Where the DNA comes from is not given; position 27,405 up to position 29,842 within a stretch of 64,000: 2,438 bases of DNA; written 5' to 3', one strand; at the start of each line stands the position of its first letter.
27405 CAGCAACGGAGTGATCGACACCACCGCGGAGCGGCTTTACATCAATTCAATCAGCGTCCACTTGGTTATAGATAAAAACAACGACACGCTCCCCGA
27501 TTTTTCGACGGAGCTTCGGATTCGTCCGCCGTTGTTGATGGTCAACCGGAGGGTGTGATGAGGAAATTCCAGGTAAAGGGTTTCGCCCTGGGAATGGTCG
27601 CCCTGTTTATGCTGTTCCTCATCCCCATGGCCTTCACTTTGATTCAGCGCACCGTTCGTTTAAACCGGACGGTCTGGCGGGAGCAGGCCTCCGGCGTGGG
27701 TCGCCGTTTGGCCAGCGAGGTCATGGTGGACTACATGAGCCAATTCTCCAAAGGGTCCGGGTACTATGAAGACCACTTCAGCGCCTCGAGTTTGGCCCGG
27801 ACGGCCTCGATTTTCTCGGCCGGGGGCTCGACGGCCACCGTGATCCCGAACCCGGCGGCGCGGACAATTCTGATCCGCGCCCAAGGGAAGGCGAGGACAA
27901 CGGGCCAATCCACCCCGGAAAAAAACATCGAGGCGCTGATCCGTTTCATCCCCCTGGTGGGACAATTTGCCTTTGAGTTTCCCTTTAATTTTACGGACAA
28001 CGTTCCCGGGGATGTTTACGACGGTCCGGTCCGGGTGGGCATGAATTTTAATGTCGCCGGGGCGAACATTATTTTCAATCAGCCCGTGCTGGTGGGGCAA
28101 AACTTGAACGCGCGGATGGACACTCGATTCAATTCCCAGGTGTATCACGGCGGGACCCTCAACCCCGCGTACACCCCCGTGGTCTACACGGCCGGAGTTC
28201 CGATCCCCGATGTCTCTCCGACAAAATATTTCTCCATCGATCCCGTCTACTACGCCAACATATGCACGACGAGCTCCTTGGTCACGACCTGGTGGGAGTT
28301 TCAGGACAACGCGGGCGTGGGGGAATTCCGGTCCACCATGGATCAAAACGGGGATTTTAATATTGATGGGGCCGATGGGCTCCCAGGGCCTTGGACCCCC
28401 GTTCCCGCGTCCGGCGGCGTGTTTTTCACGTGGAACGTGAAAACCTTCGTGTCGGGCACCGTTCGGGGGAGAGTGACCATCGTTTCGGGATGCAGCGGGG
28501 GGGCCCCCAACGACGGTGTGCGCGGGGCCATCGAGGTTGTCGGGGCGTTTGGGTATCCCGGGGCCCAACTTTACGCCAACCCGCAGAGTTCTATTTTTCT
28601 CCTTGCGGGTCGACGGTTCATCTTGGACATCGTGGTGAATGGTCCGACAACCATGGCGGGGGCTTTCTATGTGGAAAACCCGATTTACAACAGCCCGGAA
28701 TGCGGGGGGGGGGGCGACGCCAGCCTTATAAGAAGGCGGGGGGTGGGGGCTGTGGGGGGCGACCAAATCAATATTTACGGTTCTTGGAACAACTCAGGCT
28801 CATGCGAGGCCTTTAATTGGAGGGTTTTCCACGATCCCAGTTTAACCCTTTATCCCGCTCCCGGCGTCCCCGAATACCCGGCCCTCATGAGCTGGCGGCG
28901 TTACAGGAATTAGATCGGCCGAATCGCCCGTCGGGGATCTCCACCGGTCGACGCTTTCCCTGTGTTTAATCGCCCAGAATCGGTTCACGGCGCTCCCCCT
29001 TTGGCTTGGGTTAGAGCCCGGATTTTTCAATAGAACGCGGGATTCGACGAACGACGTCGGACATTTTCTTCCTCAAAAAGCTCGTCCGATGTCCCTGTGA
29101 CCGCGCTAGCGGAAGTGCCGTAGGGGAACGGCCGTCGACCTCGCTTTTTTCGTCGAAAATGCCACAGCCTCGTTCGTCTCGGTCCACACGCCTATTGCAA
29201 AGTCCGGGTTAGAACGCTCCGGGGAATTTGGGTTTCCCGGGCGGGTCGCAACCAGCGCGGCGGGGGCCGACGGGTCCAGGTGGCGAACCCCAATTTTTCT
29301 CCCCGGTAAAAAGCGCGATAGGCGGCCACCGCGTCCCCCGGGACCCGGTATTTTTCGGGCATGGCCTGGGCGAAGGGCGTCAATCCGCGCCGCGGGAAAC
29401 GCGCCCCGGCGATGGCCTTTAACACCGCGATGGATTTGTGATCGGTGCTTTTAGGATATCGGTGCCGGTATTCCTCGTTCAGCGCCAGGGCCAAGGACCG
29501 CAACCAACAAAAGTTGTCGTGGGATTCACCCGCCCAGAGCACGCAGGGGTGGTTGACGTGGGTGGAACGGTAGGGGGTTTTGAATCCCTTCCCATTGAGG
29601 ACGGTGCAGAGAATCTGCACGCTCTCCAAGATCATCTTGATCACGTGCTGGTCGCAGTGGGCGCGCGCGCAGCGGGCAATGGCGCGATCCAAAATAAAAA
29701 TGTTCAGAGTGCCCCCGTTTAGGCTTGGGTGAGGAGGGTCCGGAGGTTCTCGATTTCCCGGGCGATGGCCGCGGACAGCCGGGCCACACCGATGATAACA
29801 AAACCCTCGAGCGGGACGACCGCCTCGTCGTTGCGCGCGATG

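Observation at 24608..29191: Lower-GC island with three prepilin-type genes, including a 665-aa pilin-like protein and one with Ca-binding-type Asp repeats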

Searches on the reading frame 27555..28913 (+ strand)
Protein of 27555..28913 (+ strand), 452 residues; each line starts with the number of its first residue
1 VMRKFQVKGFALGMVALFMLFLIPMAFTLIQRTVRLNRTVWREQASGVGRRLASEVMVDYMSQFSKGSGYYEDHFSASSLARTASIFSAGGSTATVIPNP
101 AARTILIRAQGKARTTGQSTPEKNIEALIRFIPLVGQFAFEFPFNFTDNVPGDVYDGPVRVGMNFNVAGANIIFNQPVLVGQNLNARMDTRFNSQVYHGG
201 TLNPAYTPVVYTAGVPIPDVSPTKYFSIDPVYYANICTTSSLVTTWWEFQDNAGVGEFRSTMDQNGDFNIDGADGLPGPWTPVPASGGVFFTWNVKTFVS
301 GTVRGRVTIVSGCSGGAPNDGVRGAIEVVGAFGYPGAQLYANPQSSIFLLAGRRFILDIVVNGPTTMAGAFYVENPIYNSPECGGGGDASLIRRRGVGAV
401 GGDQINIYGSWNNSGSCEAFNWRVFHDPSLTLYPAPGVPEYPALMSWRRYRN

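Call 3: search_protein_families(library=pfam, proteins=[window:27555-28913:+], max_evalue=1)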
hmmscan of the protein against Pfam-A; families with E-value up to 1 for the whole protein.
window:27555-28913:+ (452 aa): 0 families

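Call 4: search_protein_families(library=ncbifam, proteins=[window:27555-28913:+], max_evalue=1)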
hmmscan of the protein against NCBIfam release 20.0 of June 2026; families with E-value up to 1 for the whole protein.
window:27555-28913:+ (452 aa): 0 families

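Call 11: find_homologous_proteins(query=window:27555-28913:+)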
Query window:27555-28913:+ (452 aa): 8 proteins with E <= 0.001 among 8000 candidates.
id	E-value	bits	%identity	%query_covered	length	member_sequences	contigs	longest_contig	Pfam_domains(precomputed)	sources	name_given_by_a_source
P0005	1.9e-288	975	93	100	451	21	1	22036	-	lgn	-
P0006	1.3e-266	903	99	89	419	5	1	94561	-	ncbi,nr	ncbi:MAG: hypothetical protein IPN65_04605 [Elusimicrobia bacterium]|nr:hypothetical protein [Elusim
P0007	2.7e-201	688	64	100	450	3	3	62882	-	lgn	-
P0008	4.0e-101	357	44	98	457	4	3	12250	-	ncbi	-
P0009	1.5e-95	339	39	93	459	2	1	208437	-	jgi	jgi:hypothetical protein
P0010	3.5e-83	298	38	99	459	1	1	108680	-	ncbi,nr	ncbi:MAG: hypothetical protein IPN90_05220 [Elusimicrobia bacterium]|nr:hypothetical protein [Elusim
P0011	5.1e-76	275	36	99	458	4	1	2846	-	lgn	-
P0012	1.1e-75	273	37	99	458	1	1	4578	-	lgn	-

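Call 24: search_solved_structures(query=A3, max_evalue=10)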
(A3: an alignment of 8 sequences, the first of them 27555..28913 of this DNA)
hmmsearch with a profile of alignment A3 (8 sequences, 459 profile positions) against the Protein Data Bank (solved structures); distinct sequences matched with E-value up to 10: 6.
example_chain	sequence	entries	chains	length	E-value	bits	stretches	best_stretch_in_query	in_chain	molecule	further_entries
9b8j_F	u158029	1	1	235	0.014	17.4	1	285-404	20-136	ADI-46152 light chain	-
8irq_A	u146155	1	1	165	0.22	13.4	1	57-134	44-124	Interferon d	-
8yhz_L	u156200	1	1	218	0.5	12.3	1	299-404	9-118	Light chain of 1080 Fab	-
8vww_C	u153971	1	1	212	0.64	11.9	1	296-404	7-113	ADI-46152 Fab Light Chain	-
9bti_E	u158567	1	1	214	0.74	11.7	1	299-404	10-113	Fab 40591-a.01 light chain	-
8zca_A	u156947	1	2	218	1.1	11.2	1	295-404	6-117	1C8 Fab light chain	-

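Call 35: predict_structure(alignment_id=A3)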
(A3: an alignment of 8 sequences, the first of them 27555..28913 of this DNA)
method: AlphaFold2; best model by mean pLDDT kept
length: 452 residues; sequences in the alignment: 8
mean_pLDDT: 75.1   pTM: 0.71
mean pLDDT of the five models: 75.1, 74.9, 68.9, 66.2, 58.1
residues with pLDDT >= 90: 89; 70-90: 212; 50-70: 101; < 50: 50
segments of 3 or more residues with pLDDT < 50: 1-8, 43-56, 61-71, 115-118, 317-319, 384-387
pLDDT, mean of each block of 10 residues (from residue 1): 43 69 69 55 43 47 41 69 72 78 79 54 74 76 85 88 90 89 90 87 73 73 69 88 94 93 87 87 90 93 93 68 86 88 90 83 81 74 51 59 78 68 81 72 65 64
secondary structure, 60 per line:
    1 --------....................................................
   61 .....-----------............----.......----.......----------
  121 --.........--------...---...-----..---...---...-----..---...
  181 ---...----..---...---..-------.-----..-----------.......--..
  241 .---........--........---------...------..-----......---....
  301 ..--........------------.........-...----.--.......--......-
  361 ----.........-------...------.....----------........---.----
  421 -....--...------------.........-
elements in order: H9-65 H77-88 E93-99 E104-110 E123-131 E140-142 E146-148 E159-161 E165-167 E178-180 E184-186 E196-198 H230-236 E239-241 E245-252 E255-262 E288-293 E297-302 E305-312 E325-333 E345-351 E354-359 E365-373 E390-394 E405-412 E422-425 E443-451

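Call 39: fold_search(model_id=the predicted structure, library=pdb)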
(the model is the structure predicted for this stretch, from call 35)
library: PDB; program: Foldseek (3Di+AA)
matches with E <= 10: 79; with E <= 0.001: 2
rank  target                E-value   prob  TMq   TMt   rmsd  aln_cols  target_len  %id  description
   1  6qvi_B                1.9e-06  1.00  0.25  0.24  12.8       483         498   11  Crystal structure of competence-associated pilin ComZ from Thermus thermophilus (released 2019-05-29)
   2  6qvi_C                4.2e-06  1.00  0.23  0.22  13.7       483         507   11  Crystal structure of competence-associated pilin ComZ from Thermus thermophilus (released 2019-05-29)
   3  5uyt_B                2.2e-01  0.05  0.11  0.11  18.5       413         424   11  Crystal structure of ice binding protein from an Antarctic bacterium Flavobacteriaceae (released 2017-10-25)
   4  6n2b_A                1.5e+00  0.03  0.10  0.12  18.9       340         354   10  The Crystal Structure of Caldicellulosiruptor kristjanssonii Tapirin C-terminal domain (released 2018-12-19)
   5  4y0w_D                1.7e+00  0.15  0.07  0.14   6.5        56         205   14  YeaZ from Pseudomonas aeruginosa (released 2016-01-27)
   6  6n2c_A                2.8e+00  0.01  0.10  0.11  20.1       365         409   10  The Crystal Structure of Caldicellulosiruptor hydrothermalis Tapirin C-terminal domain (released 2018-12-19)
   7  6mzp_A                3.3e+00  0.01  0.09  0.11  27.4       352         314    8  Zebrafish betaglycan orphan domain structure from orthorhombic crystal form (released 2019-08-21)
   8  4v95_AK               3.4e+00  0.08  0.08  0.26   5.3        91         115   10  Crystal structure of YAEJ bound to the 70S ribosome (released 2014-07-09)
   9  7xmj_D                3.8e+00  0.03  0.07  0.10  17.6        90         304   11  Crystal structure of carbohydrate esterase family 7 acetyl xylan esterase (released 2023-05-31)
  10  4dr1_K                4.0e+00  0.08  0.09  0.26   6.8        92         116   13  Crystal structure of the apo 30S ribosomal subunit from Thermus thermophilus (HB8) (released 2012-11-14)
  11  3j9m_AI               4.0e+00  0.05  0.08  0.23  11.3       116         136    8  Structure of the human mitochondrial ribosome (class 1) (released 2015-04-15)
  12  7xmj_A                4.0e+00  0.03  0.07  0.10  17.7        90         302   11  Crystal structure of carbohydrate esterase family 7 acetyl xylan esterase (released 2023-05-31)
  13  7jil_p                4.2e+00  0.08  0.08  0.26   5.6        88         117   10  70S ribosome Flavobacterium johnsoniae (released 2020-12-02)
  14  8a22_Bk               4.4e+00  0.06  0.07  0.22   6.0        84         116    7  Structure of the mitochondrial ribosome from Polytomella magna (released 2022-11-16)
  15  5t2a_n                4.4e+00  0.06  0.06  0.25   7.7        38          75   10  CryoEM structure of the Leishmania donovani 80S ribosome at 2.9 Angstrom resolution (released 2017-01-25)
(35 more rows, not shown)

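Call 71: search_protein_families(library=pfam, alignment_id=A3, max_evalue=1)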
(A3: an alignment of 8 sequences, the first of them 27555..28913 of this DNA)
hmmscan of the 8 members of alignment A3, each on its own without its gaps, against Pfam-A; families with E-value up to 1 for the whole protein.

A. member 1, window:27555-28913:+ (452 aa): 0 families

B. families by the number of members that match (of 8 scanned): 4 families
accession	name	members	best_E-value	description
PF14987.11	NADHdh_A3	1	0.11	NADH dehydrogenase 1 alpha subcomplex subunit 3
PF04193.19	PQ-loop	1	0.17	PQ loop repeat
PF09472.15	MtrF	1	0.37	Tetrahydromethanopterin S-methyltransferase, F subunit (MtrF)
PF25699.1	AcrF8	1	0.44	Anti-CRISPR protein AcrF8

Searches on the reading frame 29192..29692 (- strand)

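Call 3: search_protein_families(library=pfam, proteins=[window:29192-29692:-], max_evalue=1)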
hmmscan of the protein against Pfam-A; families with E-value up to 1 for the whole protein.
window:29192-29692:- (166 aa): 1 family
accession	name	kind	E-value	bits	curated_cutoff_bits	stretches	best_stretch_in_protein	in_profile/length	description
PF03013.19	Pyr_excise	-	0.00041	21.1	23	1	7-85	10-79/81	Pyrimidine dimer DNA glycosylase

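Call 4: search_protein_families(library=ncbifam, proteins=[window:29192-29692:-], max_evalue=1)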
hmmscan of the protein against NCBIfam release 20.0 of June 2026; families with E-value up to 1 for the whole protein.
window:29192-29692:- (166 aa): 0 families
